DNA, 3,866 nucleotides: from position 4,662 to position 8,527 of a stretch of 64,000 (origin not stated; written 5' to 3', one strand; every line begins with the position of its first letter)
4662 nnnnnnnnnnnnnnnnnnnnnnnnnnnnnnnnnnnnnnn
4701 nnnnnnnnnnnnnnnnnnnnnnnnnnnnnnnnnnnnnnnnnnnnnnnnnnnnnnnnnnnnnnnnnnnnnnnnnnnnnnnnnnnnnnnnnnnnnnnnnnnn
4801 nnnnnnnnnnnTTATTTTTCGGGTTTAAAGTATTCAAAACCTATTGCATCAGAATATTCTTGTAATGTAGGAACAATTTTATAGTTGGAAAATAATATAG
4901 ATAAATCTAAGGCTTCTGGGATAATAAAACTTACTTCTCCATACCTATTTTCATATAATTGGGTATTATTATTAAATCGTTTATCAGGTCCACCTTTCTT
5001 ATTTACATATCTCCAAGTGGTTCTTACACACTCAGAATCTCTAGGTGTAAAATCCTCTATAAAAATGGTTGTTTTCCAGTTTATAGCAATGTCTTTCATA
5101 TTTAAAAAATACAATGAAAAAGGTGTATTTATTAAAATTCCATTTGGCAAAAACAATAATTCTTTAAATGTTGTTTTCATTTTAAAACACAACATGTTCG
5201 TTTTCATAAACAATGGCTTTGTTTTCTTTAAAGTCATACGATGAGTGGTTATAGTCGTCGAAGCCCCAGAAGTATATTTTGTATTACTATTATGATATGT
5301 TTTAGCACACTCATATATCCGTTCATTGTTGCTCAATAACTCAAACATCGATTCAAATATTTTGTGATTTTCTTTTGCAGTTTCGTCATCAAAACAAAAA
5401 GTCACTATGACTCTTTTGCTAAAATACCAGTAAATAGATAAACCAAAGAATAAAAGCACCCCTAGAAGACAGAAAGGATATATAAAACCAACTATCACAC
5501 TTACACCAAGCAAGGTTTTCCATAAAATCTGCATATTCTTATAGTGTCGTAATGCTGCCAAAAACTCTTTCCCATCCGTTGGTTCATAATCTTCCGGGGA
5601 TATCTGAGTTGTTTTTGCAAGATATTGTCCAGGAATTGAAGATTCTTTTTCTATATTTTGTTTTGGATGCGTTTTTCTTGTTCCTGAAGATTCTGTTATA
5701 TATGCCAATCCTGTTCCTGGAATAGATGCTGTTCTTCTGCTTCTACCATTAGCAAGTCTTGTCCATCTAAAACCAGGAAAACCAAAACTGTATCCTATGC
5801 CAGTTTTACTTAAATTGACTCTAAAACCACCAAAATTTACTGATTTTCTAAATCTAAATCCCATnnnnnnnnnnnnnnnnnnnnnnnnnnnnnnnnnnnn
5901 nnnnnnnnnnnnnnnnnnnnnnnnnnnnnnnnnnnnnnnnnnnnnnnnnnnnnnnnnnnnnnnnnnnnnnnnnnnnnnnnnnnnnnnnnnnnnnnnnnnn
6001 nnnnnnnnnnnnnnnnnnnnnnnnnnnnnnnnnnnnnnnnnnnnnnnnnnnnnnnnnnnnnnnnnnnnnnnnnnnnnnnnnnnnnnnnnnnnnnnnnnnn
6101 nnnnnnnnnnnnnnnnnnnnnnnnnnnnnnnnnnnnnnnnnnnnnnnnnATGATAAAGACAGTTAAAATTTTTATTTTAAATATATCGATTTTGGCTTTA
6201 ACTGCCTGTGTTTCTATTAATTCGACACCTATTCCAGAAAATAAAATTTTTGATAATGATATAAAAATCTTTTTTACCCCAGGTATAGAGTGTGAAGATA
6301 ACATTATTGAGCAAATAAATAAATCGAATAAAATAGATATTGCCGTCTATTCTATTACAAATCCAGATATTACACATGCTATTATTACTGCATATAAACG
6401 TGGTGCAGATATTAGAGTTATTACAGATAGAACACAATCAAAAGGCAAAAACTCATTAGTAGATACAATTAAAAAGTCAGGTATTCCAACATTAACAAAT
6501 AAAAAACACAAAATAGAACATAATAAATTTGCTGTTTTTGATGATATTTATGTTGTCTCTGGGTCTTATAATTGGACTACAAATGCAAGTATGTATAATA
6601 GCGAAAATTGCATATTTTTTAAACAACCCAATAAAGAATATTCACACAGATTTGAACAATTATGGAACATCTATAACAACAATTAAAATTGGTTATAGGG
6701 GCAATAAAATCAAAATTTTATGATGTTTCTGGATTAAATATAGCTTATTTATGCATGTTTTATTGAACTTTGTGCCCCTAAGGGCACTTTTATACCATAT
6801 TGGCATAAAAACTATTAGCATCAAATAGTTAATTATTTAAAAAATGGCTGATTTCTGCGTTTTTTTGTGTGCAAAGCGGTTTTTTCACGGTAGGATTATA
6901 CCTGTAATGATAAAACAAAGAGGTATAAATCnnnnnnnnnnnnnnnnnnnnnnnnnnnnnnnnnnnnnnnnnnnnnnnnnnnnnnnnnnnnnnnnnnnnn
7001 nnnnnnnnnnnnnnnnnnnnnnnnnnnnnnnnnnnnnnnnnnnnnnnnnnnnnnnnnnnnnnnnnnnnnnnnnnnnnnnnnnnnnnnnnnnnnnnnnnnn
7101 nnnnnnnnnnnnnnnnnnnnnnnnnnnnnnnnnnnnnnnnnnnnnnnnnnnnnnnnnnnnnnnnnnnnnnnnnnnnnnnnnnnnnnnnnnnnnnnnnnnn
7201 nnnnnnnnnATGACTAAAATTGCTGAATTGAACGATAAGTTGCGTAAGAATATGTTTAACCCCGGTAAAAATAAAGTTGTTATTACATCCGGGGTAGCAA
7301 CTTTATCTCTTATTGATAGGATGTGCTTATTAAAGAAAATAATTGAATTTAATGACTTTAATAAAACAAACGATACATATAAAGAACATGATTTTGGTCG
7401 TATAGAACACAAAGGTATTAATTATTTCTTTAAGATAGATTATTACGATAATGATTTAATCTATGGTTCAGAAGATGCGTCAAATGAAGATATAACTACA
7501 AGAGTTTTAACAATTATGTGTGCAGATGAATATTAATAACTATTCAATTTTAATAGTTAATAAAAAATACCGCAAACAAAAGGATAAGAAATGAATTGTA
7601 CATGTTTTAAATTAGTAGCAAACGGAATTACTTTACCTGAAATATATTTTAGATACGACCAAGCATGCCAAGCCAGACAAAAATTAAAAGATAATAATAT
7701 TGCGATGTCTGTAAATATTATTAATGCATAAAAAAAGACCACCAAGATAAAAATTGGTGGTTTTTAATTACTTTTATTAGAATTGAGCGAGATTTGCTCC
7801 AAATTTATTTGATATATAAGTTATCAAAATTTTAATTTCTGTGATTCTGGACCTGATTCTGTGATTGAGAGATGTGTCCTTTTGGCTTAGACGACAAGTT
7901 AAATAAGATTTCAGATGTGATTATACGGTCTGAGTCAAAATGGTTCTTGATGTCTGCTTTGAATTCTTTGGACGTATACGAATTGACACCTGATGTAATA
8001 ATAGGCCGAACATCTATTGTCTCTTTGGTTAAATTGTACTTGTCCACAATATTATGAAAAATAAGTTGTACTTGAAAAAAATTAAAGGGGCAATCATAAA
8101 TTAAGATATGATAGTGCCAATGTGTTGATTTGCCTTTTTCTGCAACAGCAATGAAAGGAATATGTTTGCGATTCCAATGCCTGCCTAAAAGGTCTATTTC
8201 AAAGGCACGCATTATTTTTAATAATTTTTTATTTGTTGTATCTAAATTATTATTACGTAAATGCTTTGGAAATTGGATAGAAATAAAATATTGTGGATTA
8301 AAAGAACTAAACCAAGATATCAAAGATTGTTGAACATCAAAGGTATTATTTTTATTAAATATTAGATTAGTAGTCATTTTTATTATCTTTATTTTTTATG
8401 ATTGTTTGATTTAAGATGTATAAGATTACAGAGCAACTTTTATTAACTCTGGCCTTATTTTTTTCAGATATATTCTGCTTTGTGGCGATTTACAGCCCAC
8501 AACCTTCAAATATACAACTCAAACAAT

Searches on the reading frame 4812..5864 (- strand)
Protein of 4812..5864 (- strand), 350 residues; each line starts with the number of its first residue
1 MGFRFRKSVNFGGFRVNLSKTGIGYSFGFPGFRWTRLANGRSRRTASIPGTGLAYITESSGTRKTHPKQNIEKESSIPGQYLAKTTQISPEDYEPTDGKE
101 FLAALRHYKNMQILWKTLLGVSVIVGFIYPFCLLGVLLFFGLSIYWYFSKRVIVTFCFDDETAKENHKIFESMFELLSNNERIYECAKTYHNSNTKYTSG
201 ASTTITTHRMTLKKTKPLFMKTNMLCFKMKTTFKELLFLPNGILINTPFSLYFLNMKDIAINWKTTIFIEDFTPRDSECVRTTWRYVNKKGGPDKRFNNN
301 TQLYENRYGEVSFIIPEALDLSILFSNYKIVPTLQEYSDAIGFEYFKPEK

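Call 43: search_protein_families(library=pfam, proteins=[window:4812-5864:-], max_evalue=0.01)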
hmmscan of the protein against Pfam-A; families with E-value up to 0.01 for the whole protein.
window:4812-5864:- (350 aa): 1 family
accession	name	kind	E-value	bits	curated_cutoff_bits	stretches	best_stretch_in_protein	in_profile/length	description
PF14020.11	DUF4236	-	6e-16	59.1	27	1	3-55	1-54/55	Protein of unknown function (DUF4236)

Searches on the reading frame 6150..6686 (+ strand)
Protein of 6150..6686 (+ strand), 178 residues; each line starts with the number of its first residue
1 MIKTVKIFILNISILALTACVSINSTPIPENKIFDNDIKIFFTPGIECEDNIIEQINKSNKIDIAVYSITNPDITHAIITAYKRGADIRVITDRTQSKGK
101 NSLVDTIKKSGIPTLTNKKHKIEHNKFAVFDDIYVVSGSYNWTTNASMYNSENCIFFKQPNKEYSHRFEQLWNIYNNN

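Call 43: search_protein_families(library=pfam, proteins=[window:6150-6686:+], max_evalue=0.01)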
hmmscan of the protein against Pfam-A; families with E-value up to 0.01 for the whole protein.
window:6150-6686:+ (178 aa): 1 family
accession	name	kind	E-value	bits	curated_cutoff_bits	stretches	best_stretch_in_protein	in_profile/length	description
PF13091.12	PLDc_2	-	5.6e-24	84.9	27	1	52-172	1-132/132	PLD-like domain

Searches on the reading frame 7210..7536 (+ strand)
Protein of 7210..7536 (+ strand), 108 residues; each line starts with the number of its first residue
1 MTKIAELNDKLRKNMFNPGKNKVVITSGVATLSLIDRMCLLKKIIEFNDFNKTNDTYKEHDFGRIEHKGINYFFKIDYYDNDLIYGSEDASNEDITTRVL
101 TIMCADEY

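Call 43: search_protein_families(library=pfam, proteins=[window:7210-7536:+], max_evalue=0.01)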
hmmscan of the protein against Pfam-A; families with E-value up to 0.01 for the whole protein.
window:7210-7536:+ (108 aa): 1 family
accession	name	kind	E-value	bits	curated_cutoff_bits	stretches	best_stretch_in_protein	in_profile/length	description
PF12599.13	DUF3768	-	5.4e-30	103.6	25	1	25-107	1-83/83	Protein of unknown function (DUF3768)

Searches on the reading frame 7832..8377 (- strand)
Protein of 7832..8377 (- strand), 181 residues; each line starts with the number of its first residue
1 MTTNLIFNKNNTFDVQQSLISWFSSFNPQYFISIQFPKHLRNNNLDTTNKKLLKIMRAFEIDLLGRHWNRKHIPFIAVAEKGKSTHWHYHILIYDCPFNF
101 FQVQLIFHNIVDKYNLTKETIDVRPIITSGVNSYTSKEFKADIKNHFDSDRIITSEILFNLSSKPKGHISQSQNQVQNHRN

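Call 43: search_protein_families(library=pfam, proteins=[window:7832-8377:-], max_evalue=0.01)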
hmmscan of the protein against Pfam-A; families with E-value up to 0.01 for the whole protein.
window:7832-8377:- (181 aa): 1 family
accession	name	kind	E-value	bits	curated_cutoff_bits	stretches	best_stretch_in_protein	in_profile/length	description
PF23343.2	REP_ORF2-G2P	-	2.5e-06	28.1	27.8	1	44-108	12-61/99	Replication-associated protein ORF2/G2P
